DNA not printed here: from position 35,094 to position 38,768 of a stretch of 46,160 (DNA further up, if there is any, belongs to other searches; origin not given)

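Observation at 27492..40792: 13-kb operon without an ATPase or regulator, joining two ABC permease pairs to three giant extracytoplasmic proteins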

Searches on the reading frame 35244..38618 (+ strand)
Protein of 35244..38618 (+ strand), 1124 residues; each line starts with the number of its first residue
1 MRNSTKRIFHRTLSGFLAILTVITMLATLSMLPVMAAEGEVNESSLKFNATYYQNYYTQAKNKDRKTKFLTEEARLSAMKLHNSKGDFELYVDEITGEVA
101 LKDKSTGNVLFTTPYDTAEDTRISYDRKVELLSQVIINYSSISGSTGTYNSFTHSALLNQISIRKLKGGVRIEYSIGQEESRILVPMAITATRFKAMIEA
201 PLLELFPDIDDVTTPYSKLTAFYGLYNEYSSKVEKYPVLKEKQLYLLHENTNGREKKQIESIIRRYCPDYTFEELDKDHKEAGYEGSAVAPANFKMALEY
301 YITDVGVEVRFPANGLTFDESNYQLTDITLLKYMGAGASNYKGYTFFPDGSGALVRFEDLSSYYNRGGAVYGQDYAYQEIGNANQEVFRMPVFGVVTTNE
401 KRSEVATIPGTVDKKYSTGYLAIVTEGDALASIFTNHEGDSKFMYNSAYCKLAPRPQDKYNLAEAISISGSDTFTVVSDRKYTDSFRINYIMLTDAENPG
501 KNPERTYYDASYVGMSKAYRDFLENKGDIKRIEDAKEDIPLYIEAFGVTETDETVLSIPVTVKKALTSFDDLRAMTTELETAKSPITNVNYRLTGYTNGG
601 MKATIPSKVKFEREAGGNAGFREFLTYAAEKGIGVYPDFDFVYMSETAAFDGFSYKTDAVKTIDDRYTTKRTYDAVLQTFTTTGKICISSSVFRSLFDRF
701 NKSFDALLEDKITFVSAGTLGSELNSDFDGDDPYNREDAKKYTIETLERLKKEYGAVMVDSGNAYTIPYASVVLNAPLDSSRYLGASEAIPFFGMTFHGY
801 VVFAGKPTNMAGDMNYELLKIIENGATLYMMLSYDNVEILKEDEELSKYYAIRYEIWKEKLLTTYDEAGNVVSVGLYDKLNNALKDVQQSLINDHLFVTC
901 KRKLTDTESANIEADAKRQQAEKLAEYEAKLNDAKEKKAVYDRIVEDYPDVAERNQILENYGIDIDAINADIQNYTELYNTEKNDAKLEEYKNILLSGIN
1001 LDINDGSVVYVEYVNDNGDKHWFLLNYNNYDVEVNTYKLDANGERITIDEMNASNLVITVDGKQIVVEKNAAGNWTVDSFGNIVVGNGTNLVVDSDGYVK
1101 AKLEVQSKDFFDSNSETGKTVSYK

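Call 3: search_protein_families(library=pfam, proteins=[window:35244-38618:+], max_evalue=0.01)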
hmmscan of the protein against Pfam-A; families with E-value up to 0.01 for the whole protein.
window:35244-38618:+ (1124 aa): 1 family
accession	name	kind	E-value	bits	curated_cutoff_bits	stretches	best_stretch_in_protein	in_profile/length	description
PF18952.6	DUF5696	-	1.4e-119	400.8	25.6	1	274-871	3-561/612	Family of unknown function (DUF5696)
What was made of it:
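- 35244..38618 (+): DUF5696 protein (1124 aa): N-terminal signal or anchor helix, beta-sandwich domains, a (beta/alpha)8-type barrel (about 540-870), a coiled-coil insert (906-997) and a C-terminal beta domain. The fold is that of GH129 and GH101. PF18952 at E 1.4e-119 (call 3).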

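Call 5: search_protein_families(library=ncbifam, proteins=[window:35244-38618:+], max_evalue=0.01)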
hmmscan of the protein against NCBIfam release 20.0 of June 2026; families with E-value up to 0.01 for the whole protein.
window:35244-38618:+ (1124 aa): 0 families

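Call 13: find_homologous_proteins(query=window:35244-38615:+, max_evalue=0.00001)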
Query window:35244-38615:+ (1124 aa): 858 proteins with E <= 0.00001 among 8000 candidates; the best 120 are listed.
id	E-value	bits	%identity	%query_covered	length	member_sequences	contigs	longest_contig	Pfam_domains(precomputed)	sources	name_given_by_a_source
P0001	0.0e+0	2506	100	100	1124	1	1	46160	PF18952.7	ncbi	-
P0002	0.0e+0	2340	94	100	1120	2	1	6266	PF18952.7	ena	-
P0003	0.0e+0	2289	87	100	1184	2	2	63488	PF18952.7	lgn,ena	-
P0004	0.0e+0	2244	90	100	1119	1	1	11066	PF18952.7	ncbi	-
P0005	0.0e+0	2108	85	100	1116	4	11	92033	PF18952.7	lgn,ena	-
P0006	0.0e+0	2054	82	100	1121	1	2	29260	PF18952.7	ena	-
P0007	0.0e+0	2034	83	100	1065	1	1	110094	PF18952.7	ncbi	-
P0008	0.0e+0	2028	82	100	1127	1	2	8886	PF18952.7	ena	-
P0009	0.0e+0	2013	82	100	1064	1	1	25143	PF18952.7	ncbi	-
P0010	0.0e+0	1962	79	100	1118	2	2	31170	PF18952.7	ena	-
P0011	0.0e+0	1932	78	100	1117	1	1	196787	PF18952.7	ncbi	-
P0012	0.0e+0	1848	75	100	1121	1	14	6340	PF18952.7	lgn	-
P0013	0.0e+0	1773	72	100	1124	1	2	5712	PF18952.7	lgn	-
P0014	0.0e+0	1769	72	100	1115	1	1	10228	PF18952.7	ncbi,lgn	-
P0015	0.0e+0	1238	57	93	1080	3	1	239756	PF18952.7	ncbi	-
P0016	0.0e+0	1229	55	92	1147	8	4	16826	PF18952.7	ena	-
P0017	0.0e+0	1228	57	93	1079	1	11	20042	PF18952.7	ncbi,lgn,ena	-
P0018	0.0e+0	1226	57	93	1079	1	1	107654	PF18952.7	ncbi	-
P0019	0.0e+0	1226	57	93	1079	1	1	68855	PF18952.7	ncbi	-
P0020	0.0e+0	1225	56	94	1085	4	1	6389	PF18952.7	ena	-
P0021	0.0e+0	1225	57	93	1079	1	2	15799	PF18952.7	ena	-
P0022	0.0e+0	1222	64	48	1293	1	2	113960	PF18952.7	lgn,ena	-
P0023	0.0e+0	1216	55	93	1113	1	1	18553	PF18952.7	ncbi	-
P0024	0.0e+0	1215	55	93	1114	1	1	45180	PF18952.7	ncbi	-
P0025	0.0e+0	1210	64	48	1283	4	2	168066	PF18952.7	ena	-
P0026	0.0e+0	1206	55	93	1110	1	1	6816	PF18952.7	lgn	-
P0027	0.0e+0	1206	56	94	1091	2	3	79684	PF18952.7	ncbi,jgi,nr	ncbi:MAG: hypothetical protein E7634_00245 [Ruminococcaceae bacterium]|nr:hypothetical protein [Osci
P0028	0.0e+0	1202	56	93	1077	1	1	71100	PF18952.7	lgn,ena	-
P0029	0.0e+0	1201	56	94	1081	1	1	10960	PF18952.7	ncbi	-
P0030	0.0e+0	1198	54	92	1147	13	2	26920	PF18952.7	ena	-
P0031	0.0e+0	1197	55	93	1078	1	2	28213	PF18952.7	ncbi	-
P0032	0.0e+0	1196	56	92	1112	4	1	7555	PF18952.7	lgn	-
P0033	0.0e+0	1196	55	93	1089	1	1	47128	PF18952.7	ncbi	-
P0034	0.0e+0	1189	56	92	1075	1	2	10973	PF18952.7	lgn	-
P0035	0.0e+0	1186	55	93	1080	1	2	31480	PF18952.7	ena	-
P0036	0.0e+0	1184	54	94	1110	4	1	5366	PF18952.7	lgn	-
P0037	0.0e+0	1181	55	93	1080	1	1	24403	PF18952.7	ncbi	-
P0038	0.0e+0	1178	55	92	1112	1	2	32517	PF18952.7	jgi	-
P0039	0.0e+0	1176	55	92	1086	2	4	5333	PF18952.7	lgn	-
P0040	0.0e+0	1168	53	93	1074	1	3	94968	PF18952.7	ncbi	-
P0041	0.0e+0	1166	55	92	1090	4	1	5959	PF18952.7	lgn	-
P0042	0.0e+0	1165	55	93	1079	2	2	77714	PF18952.7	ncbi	-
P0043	0.0e+0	1160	55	93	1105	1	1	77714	PF18952.7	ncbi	-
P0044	0.0e+0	1155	55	92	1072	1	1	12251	PF18952.7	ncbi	-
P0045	0.0e+0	1148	55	93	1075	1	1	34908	PF18952.7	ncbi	-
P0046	0.0e+0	1146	52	92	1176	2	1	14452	PF18952.7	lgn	-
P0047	0.0e+0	1138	50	99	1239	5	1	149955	PF18952.7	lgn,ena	-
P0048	0.0e+0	1129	53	93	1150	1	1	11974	PF18952.7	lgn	-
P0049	0.0e+0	1129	51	94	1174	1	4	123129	PF18952.7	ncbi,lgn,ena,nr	ncbi:MAG: hypothetical protein IKB51_01725 [Clostridia bacterium]|nr:hypothetical protein [Clostridi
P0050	0.0e+0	1123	53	92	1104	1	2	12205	PF18952.7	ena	-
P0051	0.0e+0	1123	53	92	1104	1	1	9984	PF18952.7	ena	-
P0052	0.0e+0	1122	53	93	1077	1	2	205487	PF18952.7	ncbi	-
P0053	0.0e+0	1122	53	92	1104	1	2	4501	PF18952.7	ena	-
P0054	0.0e+0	1122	53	92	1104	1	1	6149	PF18952.7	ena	-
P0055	0.0e+0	1122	53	92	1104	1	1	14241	PF18952.7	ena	-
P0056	0.0e+0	1119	53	92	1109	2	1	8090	PF18952.7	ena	-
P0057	0.0e+0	1119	53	92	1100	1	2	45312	PF18952.7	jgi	-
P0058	0.0e+0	1118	51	92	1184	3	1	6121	PF18952.7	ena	-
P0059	0.0e+0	1116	53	89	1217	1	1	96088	PF18952.7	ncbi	-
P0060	0.0e+0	1113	53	92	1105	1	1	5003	PF18952.7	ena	-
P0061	0.0e+0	1108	53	92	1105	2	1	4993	PF18952.7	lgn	-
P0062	0.0e+0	1104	53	92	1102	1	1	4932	PF18952.7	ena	-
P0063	0.0e+0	1102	49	93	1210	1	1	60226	PF18952.7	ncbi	-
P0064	0.0e+0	1099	50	93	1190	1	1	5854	PF18952.7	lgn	-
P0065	0.0e+0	1099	50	94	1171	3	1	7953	PF18952.7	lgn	-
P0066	0.0e+0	1094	56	82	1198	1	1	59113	PF18952.7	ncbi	-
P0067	0.0e+0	1090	61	47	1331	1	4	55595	PF18952.7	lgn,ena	-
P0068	0.0e+0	1071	55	81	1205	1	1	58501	PF18952.7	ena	-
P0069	0.0e+0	1068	59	48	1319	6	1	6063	PF18952.7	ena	-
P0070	0.0e+0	1067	54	85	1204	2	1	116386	PF18952.7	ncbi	-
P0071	0.0e+0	1060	53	89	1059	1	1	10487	PF18952.7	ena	-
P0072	0.0e+0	1040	53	82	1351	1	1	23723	PF18952.7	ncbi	-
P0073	7.9e-296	1002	58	48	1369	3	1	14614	PF18952.7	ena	-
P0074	3.5e-281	954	58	70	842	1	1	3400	PF18952.7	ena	-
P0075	1.0e-267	909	56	64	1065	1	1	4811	PF18952.7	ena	-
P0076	3.0e-249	848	56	50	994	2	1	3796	PF18952.7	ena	-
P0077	2.5e-238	812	46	80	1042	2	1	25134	PF18952.7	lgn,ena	-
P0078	2.7e-236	805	47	80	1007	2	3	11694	PF18952.7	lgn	-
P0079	5.5e-236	804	46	80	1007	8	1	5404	PF18952.7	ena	-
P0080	1.0e-234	800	44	78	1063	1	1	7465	PF18952.7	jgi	-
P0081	4.6e-234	798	43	92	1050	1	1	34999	PF18952.7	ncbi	-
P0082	6.6e-234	797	44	83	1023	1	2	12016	PF18952.7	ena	-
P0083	5.9e-232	791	46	80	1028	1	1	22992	PF18952.7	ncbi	-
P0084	1.1e-231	790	43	92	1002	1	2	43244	PF18952.7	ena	-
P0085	1.5e-231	790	45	79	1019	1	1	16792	PF18952.7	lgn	-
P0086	3.6e-230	785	45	79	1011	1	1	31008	PF18952.7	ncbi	-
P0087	1.5e-229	783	46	74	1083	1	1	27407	PF18952.7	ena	-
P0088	2.0e-229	783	42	91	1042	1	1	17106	PF18952.7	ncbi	-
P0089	5.5e-229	781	45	82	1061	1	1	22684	PF18952.7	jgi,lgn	jgi:Membrane protein involved in colicin uptake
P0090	1.1e-228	780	45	79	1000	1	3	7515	PF18952.7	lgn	-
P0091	1.6e-228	780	-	-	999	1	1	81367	PF18952.7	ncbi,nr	ncbi:MAG: hypothetical protein HFE63_11275 [Clostridiales bacterium]|nr:hypothetical protein [Clostr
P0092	7.0e-228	777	44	56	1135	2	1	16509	PF18952.7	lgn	-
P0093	8.7e-228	777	46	81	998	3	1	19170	PF18952.7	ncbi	-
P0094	1.0e-227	777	45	79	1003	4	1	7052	PF18952.7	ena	-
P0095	1.2e-227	777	42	91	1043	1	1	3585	PF18952.7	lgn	-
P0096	1.5e-227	776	45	80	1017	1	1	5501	PF18952.7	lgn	-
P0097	1.5e-227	776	42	92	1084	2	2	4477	PF18952.7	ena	-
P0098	3.9e-227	775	45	81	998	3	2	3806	PF18952.7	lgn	-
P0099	3.9e-227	775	44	79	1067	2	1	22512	PF18952.7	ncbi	-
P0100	6.8e-227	774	44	79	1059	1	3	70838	PF18952.7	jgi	-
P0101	7.0e-227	774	-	-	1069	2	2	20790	PF18952.7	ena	-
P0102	8.9e-227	774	43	93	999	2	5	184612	PF18952.7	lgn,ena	-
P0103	1.4e-226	773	44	79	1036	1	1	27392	PF18952.7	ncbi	-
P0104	1.7e-226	773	43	80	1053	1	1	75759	PF18952.7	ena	-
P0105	1.8e-226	773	42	91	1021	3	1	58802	PF18952.7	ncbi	-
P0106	2.0e-226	773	44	79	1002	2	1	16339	PF18952.7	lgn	-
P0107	2.1e-226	773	45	81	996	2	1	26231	PF18952.7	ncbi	-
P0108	5.6e-226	771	42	91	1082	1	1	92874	PF18952.7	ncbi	-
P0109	7.6e-226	771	44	80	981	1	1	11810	PF18952.7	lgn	-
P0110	1.1e-225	770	44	81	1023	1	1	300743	PF18952.7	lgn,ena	-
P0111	2.6e-225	769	44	80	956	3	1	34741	PF18952.7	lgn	-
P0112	2.6e-225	769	45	79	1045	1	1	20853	PF18952.7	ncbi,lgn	-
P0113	2.7e-225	769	44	80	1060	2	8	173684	PF18952.7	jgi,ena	-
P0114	2.8e-225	769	42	92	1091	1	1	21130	PF18952.7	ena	-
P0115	5.8e-225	768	45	4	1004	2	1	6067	PF18952.7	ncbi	-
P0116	4.6e-224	765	45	74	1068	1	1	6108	PF18952.7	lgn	-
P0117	7.0e-224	764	45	80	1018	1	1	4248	PF18952.7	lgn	-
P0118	2.3e-223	763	50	46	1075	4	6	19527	PF18952.7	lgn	-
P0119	2.4e-223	762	44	80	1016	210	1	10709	PF18952.7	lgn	-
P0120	3.4e-223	762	45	80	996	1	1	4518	PF18952.7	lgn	-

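Call 14: search_solved_structures(query=window:35244-38615:+, max_evalue=1)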
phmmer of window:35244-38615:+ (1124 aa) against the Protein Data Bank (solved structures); distinct sequences matched with E-value up to 1: 5.
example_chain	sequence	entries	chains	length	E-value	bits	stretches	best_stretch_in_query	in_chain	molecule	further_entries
7vty_A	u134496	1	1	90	0.049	14.8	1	897-952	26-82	de novo designed protein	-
4kt5_C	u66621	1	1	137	0.19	12.9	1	433-493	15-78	GrlA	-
7on6_A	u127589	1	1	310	0.21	12.7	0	974-1041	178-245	SAKe6AE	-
9f79_C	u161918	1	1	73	0.7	11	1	893-948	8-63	Eukaryotic translation initiation factor 2 subunit beta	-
8pjt_A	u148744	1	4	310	1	10.4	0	962-1039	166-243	SAKe6DEref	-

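Call 16: find_related_loci(query=A1, collection=genome_contigs, flank=10000)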
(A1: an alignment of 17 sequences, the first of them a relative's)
Query A1 (1124 aa) in genome_contigs; peptide patterns used: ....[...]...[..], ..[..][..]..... (x = any residue, [..] = any of these).
462 stretches matched a pattern; 443 encode a relative of the query (tblastn E <= 1e-3); the best 80 are kept; 80 distinct loci.
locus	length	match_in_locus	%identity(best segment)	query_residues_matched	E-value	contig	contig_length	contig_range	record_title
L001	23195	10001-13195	83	1-1124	0e+0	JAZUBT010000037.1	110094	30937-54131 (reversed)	MAG: Eubacteriales bacterium isolate T1900045316_YK20190005.MAGScoT_cleanbin_000009 SGB_6288_k141_3655599, whole genome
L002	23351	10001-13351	78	1-1124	0e+0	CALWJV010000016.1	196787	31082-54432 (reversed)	MAG: uncultured Clostridia bacterium isolate E08__bin245 genome assembly, contig: E08__k127_3459610, whole genome shotgu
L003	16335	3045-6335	55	1-1049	0e+0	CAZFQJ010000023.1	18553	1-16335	MAG TPA_asm: uncultured Lachnospiraceae bacterium isolate SRP225648_co1_922 genome assembly, contig: NODE_7291_length_18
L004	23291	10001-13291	55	1-1048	0e+0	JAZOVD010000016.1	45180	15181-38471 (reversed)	MAG: Eubacteriales bacterium isolate T1900045528_YK20190222.MAGScoT_cleanbin_000009 SGB_7714_k141_2365582, whole genome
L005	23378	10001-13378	54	1-1034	0e+0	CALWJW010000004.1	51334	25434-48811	MAG: uncultured Clostridia bacterium isolate BRZ_AN__bin107 genome assembly, contig: BRZ_AN__NODE_995_length_51334_cov_5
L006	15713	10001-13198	55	6-1052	0e+0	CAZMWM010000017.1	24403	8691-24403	MAG TPA_asm: uncultured Lachnospiraceae bacterium isolate SRP225648_co1_88 genome assembly, contig: NODE_4612_length_244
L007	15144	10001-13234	54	1-1034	0e+0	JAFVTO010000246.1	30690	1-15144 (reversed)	MAG: Clostridia bacterium isolate RGIG5382 Sheep_Colon-3__c1052206, whole genome shotgun sequence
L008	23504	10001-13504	51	1-1058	0e+0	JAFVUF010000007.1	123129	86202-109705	MAG: Clostridia bacterium isolate RGIG5399 Sheep_Colon-3__c958, whole genome shotgun sequence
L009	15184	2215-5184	54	1-953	0e+0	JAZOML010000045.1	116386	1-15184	MAG: Eubacteriales bacterium isolate T1900045648_YK20190342.MAGScoT_cleanbin_000010 SGB_8181_k141_2098801, whole genome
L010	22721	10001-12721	46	6-930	0e+0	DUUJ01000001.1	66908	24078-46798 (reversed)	MAG TPA_asm: Clostridiales bacterium isolate AS08sgBPME_197 333_AS08, whole genome shotgun sequence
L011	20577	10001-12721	46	6-930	0e+0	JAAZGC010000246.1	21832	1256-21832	MAG: Clostridiales bacterium isolate AS10tlH2TH_327 180063_AS10, whole genome shotgun sequence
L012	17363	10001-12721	46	6-930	0e+0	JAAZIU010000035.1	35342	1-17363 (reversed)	MAG: Clostridiales bacterium isolate AS21ysBPME_12 233682_AS21, whole genome shotgun sequence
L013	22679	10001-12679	46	2-908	0e+0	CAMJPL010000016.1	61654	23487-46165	MAG: uncultured Clostridia bacterium isolate SRR12081301_bin.2_metaWRAP_v1.3_MAG genome assembly, contig: ERZ12289766.56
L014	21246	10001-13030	43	2-1043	0e+0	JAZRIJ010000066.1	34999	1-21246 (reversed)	MAG: Eubacteriales bacterium isolate T1900045475_YK20190169.MAGScoT_cleanbin_000017 SGB_7260_k141_2286859, whole genome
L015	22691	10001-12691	45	11-910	0e+0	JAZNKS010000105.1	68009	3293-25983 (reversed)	MAG: Candidatus Flemingiibacterium sp. isolate T1900044674_TS20190140.MAGScoT_cleanbin_000004 SGB_1620_k141_689461, whol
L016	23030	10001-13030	42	10-1041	0e+0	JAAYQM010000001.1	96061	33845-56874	MAG: Clostridiales bacterium isolate AS22ysBPME_47 7362_AS22, whole genome shotgun sequence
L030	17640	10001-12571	44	18-902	0e+0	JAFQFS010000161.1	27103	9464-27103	MAG: Clostridia bacterium isolate RGIG1778 Goat_Cecum-4__c863753, whole genome shotgun sequence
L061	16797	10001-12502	44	68-902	0e+0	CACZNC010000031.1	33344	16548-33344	MAG: uncultured Ruminococcus sp. isolate RUG12770 genome assembly, contig: RUG12770_asm_31, whole genome shotgun sequenc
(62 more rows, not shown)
